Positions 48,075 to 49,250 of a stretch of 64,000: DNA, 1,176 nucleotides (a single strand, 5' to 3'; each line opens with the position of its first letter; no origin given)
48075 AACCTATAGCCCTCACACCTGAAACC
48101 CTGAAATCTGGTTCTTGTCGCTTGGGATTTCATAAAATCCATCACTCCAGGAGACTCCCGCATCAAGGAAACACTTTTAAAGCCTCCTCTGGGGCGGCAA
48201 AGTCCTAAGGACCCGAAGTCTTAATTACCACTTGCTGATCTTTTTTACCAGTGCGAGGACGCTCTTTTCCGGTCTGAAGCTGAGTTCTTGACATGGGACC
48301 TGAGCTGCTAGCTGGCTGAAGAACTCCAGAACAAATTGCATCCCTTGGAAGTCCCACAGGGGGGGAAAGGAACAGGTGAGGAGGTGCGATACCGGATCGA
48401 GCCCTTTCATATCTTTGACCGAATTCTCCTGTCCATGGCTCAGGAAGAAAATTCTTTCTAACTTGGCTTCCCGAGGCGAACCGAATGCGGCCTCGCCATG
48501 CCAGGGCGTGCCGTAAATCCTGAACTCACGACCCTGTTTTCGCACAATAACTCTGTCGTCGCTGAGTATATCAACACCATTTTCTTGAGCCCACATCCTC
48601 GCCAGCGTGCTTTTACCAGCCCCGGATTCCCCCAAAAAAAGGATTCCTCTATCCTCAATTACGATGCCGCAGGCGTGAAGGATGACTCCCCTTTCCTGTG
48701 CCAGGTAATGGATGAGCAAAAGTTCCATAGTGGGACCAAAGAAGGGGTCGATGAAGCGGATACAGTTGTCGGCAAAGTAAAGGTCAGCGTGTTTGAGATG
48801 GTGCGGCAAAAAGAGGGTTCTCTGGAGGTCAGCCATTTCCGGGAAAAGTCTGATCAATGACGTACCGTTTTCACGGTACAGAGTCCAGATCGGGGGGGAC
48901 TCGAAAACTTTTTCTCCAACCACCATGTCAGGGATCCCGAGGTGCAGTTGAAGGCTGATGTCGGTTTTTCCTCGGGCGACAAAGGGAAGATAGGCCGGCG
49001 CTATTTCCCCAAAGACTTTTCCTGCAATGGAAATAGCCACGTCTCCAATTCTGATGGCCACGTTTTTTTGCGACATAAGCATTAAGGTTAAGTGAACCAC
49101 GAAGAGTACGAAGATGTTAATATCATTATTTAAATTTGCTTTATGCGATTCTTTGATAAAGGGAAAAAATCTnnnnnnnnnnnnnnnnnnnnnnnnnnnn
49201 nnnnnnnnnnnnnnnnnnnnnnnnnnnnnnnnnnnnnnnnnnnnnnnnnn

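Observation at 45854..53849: RiPP cassette A: a second, rearranged copy of the pathway with its own precursor, membrane HEAT protein and CPBP protease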

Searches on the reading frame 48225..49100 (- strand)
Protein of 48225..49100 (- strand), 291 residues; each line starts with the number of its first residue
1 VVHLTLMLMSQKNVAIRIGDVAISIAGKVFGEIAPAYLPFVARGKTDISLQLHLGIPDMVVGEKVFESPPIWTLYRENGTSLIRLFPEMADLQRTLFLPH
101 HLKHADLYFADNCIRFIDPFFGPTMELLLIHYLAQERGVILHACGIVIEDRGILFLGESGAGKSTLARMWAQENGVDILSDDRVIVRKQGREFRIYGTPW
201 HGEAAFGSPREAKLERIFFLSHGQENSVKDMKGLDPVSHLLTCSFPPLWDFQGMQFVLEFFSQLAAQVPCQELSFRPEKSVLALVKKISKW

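Call 3: search_protein_families(library=ncbifam, proteins=[window:48225-49100:-], max_evalue=0.01)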
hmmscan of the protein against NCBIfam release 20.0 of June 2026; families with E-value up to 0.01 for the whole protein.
window:48225-49100:- (291 aa): 9 families
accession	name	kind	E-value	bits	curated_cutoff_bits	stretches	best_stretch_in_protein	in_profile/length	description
TIGR04355.1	HprK_rel_B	hypoth_equivalog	5.8e-10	38.8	200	1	134-199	140-204/351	HprK-related kinase B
TIGR04352.1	HprK_rel_A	equivalog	8.1e-05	21.9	200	1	137-189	95-146/280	HprK-related kinase A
TIGR00679.1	hpr-ser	equivalog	0.00012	21.4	240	1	128-190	123-183/300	HPr(Ser) kinase/phosphatase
NF003456.0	PRK05057.1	equivalog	0.00066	19.6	195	1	148-193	2-47/173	shikimate kinase AroK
NF003883.0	PRK05428.2-1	equivalog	0.00079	18.9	252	1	139-189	16-65/189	HPr kinase/phosphorylase-related protein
NF006015.0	PRK08154.1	subfamily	0.0012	18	204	1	150-193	136-179/314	anaerobic benzoate catabolism transcriptional regulator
NF006821.0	PRK09344.1-3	subfamily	0.0013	17.5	369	1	132-191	195-266/525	phosphoenolpyruvate carboxykinase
TIGR04249.1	SCM_chp_ScmC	equivalog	0.0014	18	125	1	134-229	120-222/292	SynChlorMet cassette protein ScmC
TIGR02673.1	FtsE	equivalog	0.0073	16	264.85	0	138-172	15-50/214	cell division ATP-binding protein FtsE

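Call 4: search_protein_families(library=pfam, proteins=[window:48225-49100:-], max_evalue=0.01)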
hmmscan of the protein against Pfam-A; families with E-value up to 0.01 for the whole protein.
window:48225-49100:- (291 aa): 4 families
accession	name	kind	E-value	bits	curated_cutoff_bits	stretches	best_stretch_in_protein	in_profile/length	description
PF13671.12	AAA_33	-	1.3e-05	25.9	27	1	153-192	2-41/143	AAA domain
PF07475.17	Hpr_kinase_C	-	2.8e-05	24.1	33.3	1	140-192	8-59/171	HPr Serine kinase C-terminal domain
PF13555.12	AAA_29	-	0.0068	16.6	27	0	147-166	18-38/61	P-loop containing region of AAA domain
PF00005.33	ABC_tran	-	0.009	17.1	25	0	153-173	14-34/137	ABC transporter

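Call 35: search_solved_structures(query=window:48225-49100:-, max_evalue=1, show_alignments=2)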
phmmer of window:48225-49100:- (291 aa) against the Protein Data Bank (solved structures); distinct sequences matched with E-value up to 1: 68 (the best 60 are shown).
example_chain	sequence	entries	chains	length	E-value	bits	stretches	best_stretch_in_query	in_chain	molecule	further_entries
4loa_A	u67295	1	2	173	0.0035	19.8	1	151-191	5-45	De-novo design amidase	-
9bji_A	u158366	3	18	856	0.01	18.3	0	130-243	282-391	Nuclear valosin-containing protein-like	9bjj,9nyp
1kag_A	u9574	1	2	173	0.011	18.2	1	149-208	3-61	Shikimate kinase I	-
1jb1_A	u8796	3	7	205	0.025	17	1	133-193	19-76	HPRK PROTEIN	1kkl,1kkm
2qmh_A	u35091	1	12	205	0.025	17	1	133-193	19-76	HPr kinase/phosphorylase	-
7wub_D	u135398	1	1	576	0.1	15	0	142-177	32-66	Transitional endoplasmic reticulum ATPase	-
7wub_C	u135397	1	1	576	0.1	15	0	142-177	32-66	Transitional endoplasmic reticulum ATPase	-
6mck_A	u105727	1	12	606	0.12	14.8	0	142-177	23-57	Transitional endoplasmic reticulum ATPase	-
6chs_H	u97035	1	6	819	0.12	14.8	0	149-178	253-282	Putative cell division control protein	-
7rlj_A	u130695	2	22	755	0.17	14.3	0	142-177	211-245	Transitional endoplasmic reticulum ATPase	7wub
8yka_A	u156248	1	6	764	0.18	14.2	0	142-177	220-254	Transitional endoplasmic reticulum ATPase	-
5c18_A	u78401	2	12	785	0.19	14.1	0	142-177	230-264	Transitional endoplasmic reticulum ATPase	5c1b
7y4w_A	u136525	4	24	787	0.19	14.1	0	142-177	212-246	Transitional endoplasmic reticulum ATPase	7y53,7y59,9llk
7l5w_A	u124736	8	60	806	0.19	14.1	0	142-177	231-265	Transitional endoplasmic reticulum ATPase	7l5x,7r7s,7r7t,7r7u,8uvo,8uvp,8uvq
8pqx_A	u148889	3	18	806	0.2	14.1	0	142-177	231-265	Transitional endoplasmic reticulum ATPase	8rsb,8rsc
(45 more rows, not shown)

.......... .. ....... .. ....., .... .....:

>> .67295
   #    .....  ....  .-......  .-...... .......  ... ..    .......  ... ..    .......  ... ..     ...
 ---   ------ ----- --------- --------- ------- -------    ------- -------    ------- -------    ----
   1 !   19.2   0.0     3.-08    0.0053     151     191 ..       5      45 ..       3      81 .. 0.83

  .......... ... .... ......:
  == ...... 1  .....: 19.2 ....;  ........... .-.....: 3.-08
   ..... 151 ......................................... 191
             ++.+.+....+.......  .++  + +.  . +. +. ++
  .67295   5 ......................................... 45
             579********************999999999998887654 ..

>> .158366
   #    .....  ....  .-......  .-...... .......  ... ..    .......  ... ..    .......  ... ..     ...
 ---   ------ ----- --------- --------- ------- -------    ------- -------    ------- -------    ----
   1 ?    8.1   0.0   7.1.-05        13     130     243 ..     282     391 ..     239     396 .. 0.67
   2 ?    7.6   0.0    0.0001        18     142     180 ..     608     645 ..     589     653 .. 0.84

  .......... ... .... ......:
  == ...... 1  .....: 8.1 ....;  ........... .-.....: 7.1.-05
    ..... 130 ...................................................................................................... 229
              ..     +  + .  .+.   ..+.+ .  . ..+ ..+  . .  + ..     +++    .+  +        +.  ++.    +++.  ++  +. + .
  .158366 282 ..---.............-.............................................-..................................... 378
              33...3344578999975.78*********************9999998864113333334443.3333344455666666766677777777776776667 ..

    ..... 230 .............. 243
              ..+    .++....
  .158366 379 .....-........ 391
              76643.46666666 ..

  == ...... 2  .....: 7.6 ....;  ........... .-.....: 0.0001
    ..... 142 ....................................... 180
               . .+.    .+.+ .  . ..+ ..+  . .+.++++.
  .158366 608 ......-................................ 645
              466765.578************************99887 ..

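Call 37: find_homologous_proteins(query=window:48225-49100:-, max_evalue=0.00001)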
Query window:48225-49100:- (291 aa): 2513 proteins with E <= 0.00001 among 4237 candidates; the best 120 are listed.
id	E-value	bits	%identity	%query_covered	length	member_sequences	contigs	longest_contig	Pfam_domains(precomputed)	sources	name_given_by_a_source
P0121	1.1e-173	594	93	97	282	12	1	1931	PF27840.1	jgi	jgi:hypothetical protein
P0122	2.6e-173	593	91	96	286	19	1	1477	PF27840.1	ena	-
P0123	9.2e-173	591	91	96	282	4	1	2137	PF13671.13,PF27840.1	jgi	-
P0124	7.8e-170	582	89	96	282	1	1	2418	PF13671.13,PF07475.18,PF27840.1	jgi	jgi:hypothetical protein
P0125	1.1e-169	581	89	96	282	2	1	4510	PF27840.1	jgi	-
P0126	2.1e-169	580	89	96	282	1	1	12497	PF13671.13,PF07475.18,PF27840.1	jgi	jgi:hypothetical protein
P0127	9.4e-169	578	88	97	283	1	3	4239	PF13671.13,PF27840.1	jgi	jgi:hypothetical protein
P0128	1.6e-168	577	89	97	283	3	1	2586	PF13671.13,PF27840.1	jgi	jgi:hypothetical protein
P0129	1.7e-168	577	89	97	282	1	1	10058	PF27840.1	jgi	-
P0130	1.9e-168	577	88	97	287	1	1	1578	PF13671.13,PF27840.1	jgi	-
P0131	2.2e-168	577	89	96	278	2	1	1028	PF27840.1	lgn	-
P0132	2.7e-168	577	87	99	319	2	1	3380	PF27840.1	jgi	jgi:hypothetical protein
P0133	6.9e-168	575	86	100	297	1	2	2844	PF27840.1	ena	-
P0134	1.9e-167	574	88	97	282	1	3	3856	PF27840.1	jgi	-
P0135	2.4e-167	574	88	97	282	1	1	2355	PF13671.13,PF27840.1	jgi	jgi:hypothetical protein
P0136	3.3e-167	573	89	96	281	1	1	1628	PF27840.1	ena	-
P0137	4.5e-167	573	88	96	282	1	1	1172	PF13671.13,PF27840.1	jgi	-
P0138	1.0e-166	572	87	97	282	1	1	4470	PF27840.1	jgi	-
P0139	1.1e-166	571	88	97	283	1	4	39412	PF27840.1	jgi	jgi:hypothetical protein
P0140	1.2e-166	571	86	96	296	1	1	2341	PF27840.1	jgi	jgi:hypothetical protein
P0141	3.2e-166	570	88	97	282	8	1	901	PF27840.1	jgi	jgi:hypothetical protein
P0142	6.1e-166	569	85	96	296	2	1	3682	PF27840.1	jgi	jgi:hypothetical protein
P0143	1.5e-165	568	87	96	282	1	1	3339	PF27840.1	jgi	-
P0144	2.7e-165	567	85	97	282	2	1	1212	PF27840.1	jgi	jgi:hypothetical protein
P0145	3.5e-165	566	86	97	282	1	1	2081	PF27840.1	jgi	-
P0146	4.4e-165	566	87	96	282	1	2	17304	PF13671.13,PF27840.1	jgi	-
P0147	5.4e-165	566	86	96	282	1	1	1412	PF13671.13,PF27840.1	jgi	jgi:hypothetical protein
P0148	8.0e-165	565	86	97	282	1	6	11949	PF07475.18,PF27840.1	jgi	jgi:hypothetical protein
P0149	1.7e-164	564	89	96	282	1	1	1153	PF27840.1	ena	-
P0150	3.9e-164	563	85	97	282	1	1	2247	PF07475.18,PF27840.1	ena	-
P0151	4.0e-164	563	86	97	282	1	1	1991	PF13671.13,PF27840.1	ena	-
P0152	4.2e-164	563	86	97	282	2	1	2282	PF27840.1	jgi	-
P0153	6.7e-164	562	83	99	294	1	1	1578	PF13671.13,PF27840.1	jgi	jgi:hypothetical protein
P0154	1.5e-163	561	87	96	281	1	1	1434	PF07475.18,PF27840.1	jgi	jgi:hypothetical protein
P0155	1.7e-163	561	85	97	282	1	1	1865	PF13671.13,PF27840.1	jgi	-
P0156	2.7e-163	560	86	97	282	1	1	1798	PF07475.18,PF27840.1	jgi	-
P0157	3.0e-163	560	86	96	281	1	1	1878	PF13671.13,PF27840.1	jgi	jgi:hypothetical protein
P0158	3.9e-163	560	84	98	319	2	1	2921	PF27840.1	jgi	jgi:hypothetical protein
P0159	6.3e-163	559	85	97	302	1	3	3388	PF13671.13,PF27840.1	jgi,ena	-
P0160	7.7e-163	559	86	96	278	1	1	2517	PF27840.1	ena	-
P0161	1.1e-162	558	85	98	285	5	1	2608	PF07475.18,PF27840.1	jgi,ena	jgi:hypothetical protein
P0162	1.8e-162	558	86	97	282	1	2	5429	PF27840.1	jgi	-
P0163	2.0e-162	557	85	96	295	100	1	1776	PF27840.1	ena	-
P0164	2.5e-162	557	84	97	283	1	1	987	PF27840.1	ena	-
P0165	7.2e-162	556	86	96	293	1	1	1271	PF13671.13,PF27840.1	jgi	jgi:hypothetical protein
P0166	7.9e-162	555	85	97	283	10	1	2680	PF27840.1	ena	-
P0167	1.2e-161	555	86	97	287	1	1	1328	PF27840.1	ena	-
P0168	7.1e-161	552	84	97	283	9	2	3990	PF27840.1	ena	-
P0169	7.9e-161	552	86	95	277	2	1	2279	PF27840.1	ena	-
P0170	1.2e-160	552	83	97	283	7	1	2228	PF27840.1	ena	-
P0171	1.7e-160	551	85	96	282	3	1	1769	PF13671.13,PF27840.1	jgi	jgi:hypothetical protein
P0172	2.7e-160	550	83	97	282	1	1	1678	PF27840.1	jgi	-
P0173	8.3e-160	549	84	97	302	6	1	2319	PF27840.1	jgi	jgi:hypothetical protein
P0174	9.5e-160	549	84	97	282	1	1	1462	PF27840.1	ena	-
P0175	8.1e-159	546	84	96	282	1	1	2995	PF13671.13,PF27840.1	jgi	-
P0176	8.4e-159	545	85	95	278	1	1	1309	PF27840.1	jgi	-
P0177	8.8e-159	545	84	96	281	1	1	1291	PF13671.13,PF07475.18,PF27840.1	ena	-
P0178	1.5e-158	545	85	96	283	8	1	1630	PF27840.1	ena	-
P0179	3.8e-158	543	84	96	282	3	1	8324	PF13671.13,PF07475.18,PF27840.1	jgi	jgi:hypothetical protein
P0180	4.4e-158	543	84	97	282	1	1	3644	PF27840.1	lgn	-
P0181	6.5e-158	543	83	96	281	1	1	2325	PF27840.1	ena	-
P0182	6.7e-158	543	82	96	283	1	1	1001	PF27840.1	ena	-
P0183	8.0e-158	542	84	96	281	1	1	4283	PF27840.1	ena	-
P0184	9.9e-158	542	83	96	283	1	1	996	PF27840.1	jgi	jgi:hypothetical protein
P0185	1.3e-157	542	84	96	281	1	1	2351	PF27840.1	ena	-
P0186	4.9e-157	540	84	96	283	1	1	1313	PF27840.1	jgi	jgi:hypothetical protein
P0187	1.1e-156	539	82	96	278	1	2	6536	PF27840.1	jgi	jgi:hypothetical protein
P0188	1.4e-156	538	82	97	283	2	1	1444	PF27840.1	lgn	-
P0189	2.7e-156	537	84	96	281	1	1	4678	PF07475.18,PF27840.1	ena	-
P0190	2.8e-156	537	83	96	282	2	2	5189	PF27840.1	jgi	jgi:hypothetical protein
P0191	8.5e-156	536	82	97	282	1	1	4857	PF27840.1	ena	-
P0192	1.2e-155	535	84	96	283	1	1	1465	PF27840.1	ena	-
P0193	1.2e-155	535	82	96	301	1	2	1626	PF27840.1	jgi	-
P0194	1.6e-155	535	83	97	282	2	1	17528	PF27840.1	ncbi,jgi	ncbi:MAG: hypothetical protein P8075_15145 [Deltaproteobacteria bacterium]|jgi:hypothetical protein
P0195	2.0e-155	534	83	97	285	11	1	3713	PF13671.13,PF27840.1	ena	-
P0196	5.9e-155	533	82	97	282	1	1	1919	PF27840.1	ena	-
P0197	6.6e-155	533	82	97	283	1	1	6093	PF07475.18,PF27840.1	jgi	jgi:hypothetical protein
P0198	6.6e-155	533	81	97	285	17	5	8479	PF27840.1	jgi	jgi:hypothetical protein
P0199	8.5e-155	532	83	94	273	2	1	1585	PF13671.13,PF27840.1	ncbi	-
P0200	1.1e-154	532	82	97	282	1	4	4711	PF27840.1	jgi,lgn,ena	-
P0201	1.1e-154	532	81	97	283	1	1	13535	PF07475.18,PF27840.1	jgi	jgi:hypothetical protein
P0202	1.4e-154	532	81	98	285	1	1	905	PF07475.18,PF27840.1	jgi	jgi:hypothetical protein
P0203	2.1e-154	531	82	97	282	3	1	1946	PF27840.1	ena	-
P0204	2.9e-154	531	83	97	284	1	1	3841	PF27840.1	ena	-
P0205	6.8e-154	529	82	97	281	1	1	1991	PF07475.18,PF27840.1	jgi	jgi:hypothetical protein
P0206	8.5e-154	529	81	97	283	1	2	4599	PF07475.18,PF27840.1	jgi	jgi:hypothetical protein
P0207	1.0e-153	529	81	97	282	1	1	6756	PF27840.1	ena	-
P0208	1.1e-153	529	81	96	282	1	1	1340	PF27840.1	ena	-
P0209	1.6e-153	528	80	97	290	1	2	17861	PF27840.1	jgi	jgi:hypothetical protein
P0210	1.8e-153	528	81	98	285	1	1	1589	PF07475.18,PF27840.1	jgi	jgi:hypothetical protein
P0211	2.0e-153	528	82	97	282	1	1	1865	PF27840.1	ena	-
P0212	3.6e-153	527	81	95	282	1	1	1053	PF27840.1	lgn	-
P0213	5.4e-153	526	81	96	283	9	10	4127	PF27840.1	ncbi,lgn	-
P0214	1.1e-152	525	81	97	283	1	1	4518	PF07475.18,PF27840.1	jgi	jgi:hypothetical protein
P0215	2.1e-151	521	79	97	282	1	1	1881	PF13671.13,PF27840.1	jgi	jgi:hypothetical protein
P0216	4.6e-151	520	79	97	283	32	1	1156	PF27840.1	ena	-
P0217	4.3e-150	517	82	96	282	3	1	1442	PF07475.18,PF27840.1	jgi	jgi:hypothetical protein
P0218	5.6e-150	517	80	97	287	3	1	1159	PF27840.1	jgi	jgi:hypothetical protein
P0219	2.9e-149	514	80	97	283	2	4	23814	PF27840.1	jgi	jgi:hypothetical protein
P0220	7.5e-149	513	79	96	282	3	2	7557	PF27840.1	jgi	jgi:hypothetical protein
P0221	1.2e-148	512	78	97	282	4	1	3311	PF27840.1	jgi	jgi:hypothetical protein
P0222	2.6e-148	511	77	97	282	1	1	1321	PF27840.1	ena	-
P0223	3.9e-146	504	78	96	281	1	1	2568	PF27840.1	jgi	jgi:hypothetical protein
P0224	2.4e-145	501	78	98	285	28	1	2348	PF27840.1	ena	-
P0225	6.8e-136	470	81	85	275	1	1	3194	PF27840.1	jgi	-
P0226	6.3e-135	467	88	79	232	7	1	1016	PF27840.1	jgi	-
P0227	8.6e-125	434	67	95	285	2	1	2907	PF27840.1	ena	-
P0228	1.3e-124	433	66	96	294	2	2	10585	PF27840.1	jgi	jgi:hypothetical protein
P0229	8.0e-124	431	66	96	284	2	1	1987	PF27840.1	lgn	-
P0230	7.7e-123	427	66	95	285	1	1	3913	PF27840.1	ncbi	-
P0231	6.0e-122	425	65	96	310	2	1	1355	PF27840.1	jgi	-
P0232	9.0e-122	424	65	94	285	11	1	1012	PF27840.1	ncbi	-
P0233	1.3e-121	423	66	94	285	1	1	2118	PF27840.1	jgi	jgi:hypothetical protein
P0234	1.5e-121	423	64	98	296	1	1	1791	PF27840.1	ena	-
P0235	3.9e-120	419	64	97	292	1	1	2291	PF07475.18,PF27840.1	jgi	jgi:hypothetical protein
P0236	1.9e-119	416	64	96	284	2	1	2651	PF27840.1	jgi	jgi:hypothetical protein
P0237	3.3e-119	416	64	96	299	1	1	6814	PF27840.1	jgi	jgi:hypothetical protein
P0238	1.2e-118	414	63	96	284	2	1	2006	PF27840.1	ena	-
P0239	2.4e-118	413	64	95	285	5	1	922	PF27840.1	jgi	jgi:hypothetical protein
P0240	2.6e-118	413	65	93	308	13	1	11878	PF27840.1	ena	-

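Call 38: find_encoding_contigs(protein=P0139, flank=10000, max_places=2)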
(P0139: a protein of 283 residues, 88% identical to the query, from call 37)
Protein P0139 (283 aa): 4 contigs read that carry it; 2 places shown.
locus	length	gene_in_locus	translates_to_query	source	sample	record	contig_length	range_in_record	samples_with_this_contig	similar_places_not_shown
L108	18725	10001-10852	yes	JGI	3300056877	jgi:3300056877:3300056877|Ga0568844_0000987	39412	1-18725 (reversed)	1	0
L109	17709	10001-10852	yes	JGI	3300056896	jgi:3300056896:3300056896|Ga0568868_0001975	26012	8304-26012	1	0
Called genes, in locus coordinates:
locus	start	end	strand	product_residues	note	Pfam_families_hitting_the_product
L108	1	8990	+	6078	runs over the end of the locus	PF06739:SBBP (faint), PF05048:NosD, PF08480:Disaggr_assoc, PF13229:Beta_helix, PF10102:DUF2341 (weak), PF13385:Laminin_G_3, PF08126:Propeptide_C25, PF01364:Peptidase_C25, +1 more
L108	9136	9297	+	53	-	-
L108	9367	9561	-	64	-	-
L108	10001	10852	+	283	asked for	PF27840:ScmC (weak)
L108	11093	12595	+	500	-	PF13646:HEAT_2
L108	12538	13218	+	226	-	PF02517:Rce1-like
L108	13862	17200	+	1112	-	PF13807:GNVR, PF10609:ParA (faint), PF01656:CbiA (weak), PF13614:AAA_31, PF06347:SH3_4 (weak), PF08239:SH3_3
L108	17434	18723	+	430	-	?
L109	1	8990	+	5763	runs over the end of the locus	?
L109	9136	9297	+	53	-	-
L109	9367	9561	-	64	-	-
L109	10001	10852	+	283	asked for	PF27840:ScmC (weak)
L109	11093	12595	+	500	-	PF13646:HEAT_2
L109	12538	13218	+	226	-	PF02517:Rce1-like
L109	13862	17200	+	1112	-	PF13807:GNVR, PF10609:ParA (faint), PF01656:CbiA (weak), PF13614:AAA_31, PF06347:SH3_4 (weak), PF08239:SH3_3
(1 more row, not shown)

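Call 39: find_encoding_contigs(protein=P0219, flank=10000, max_places=2)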
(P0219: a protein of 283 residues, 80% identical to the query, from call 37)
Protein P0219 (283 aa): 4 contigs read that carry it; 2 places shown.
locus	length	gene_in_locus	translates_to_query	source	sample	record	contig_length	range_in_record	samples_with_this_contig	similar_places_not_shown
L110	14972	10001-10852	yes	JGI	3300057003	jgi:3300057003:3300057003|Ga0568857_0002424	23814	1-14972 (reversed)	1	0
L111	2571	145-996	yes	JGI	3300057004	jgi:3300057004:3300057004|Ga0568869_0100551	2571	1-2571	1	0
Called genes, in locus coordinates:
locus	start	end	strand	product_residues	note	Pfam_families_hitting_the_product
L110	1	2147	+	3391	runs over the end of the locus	PF13385:Laminin_G_3, PF10102:DUF2341 (weak), PF13385:Laminin_G_3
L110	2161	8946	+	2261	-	PF10102:DUF2341, PF13385:Laminin_G_3, PF08126:Propeptide_C25, PF01364:Peptidase_C25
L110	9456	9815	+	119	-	-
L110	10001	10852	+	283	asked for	PF27840:ScmC (weak)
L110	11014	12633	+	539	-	PF13646:HEAT_2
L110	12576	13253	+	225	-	PF02517:Rce1-like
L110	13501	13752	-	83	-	-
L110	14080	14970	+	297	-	?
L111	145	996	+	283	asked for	PF27840:ScmC (weak)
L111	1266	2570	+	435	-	?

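Call 40: find_encoding_contigs(protein=P0194, flank=10000, max_places=2)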
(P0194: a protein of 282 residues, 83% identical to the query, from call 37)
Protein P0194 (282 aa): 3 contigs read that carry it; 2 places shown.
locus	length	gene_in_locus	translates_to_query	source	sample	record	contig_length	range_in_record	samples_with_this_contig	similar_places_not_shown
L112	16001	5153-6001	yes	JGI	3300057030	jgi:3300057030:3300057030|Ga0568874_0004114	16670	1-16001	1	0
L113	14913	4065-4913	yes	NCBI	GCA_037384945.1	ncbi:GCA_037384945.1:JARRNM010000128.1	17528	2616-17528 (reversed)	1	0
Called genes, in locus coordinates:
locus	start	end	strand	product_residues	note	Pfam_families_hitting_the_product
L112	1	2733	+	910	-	?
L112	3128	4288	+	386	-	PF04055:Radical_SAM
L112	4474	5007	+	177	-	PF00717:Peptidase_S24 (weak)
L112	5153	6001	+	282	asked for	PF27840:ScmC (weak)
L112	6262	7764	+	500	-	PF13646:HEAT_2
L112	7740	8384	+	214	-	PF02517:Rce1-like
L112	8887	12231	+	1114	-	PF13807:GNVR, PF01656:CbiA (weak), PF10609:ParA (faint), PF13614:AAA_31, PF08239:SH3_3, PF06347:SH3_4 (weak), PF08239:SH3_3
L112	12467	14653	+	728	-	PF01839:FG-GAP (faint), PF13517:FG-GAP_3, PF02563:Poly_export, PF10531:SLBB, PF22461:SLBB_2, PF10531:SLBB, PF22461:SLBB_2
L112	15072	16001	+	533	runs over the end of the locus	?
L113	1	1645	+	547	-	PF01364:Peptidase_C25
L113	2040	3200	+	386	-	PF04055:Radical_SAM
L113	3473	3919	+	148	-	PF00717:Peptidase_S24 (weak)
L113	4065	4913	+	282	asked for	PF27840:ScmC (weak)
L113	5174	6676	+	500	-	PF13646:HEAT_2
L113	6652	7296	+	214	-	PF02517:Rce1-like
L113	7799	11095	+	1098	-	PF13807:GNVR, PF01656:CbiA (weak), PF10609:ParA (faint), PF13614:AAA_31, PF08239:SH3_3, PF06347:SH3_4 (weak), PF08239:SH3_3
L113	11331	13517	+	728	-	PF01839:FG-GAP (faint), PF13517:FG-GAP_3, PF02563:Poly_export, PF10531:SLBB, PF22461:SLBB_2, PF10531:SLBB, PF22461:SLBB_2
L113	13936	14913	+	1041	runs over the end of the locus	PF02706:Wzz (weak), PF13807:GNVR, PF01656:CbiA (weak), PF10609:ParA (faint), PF13614:AAA_31, PF24125:Cds6_C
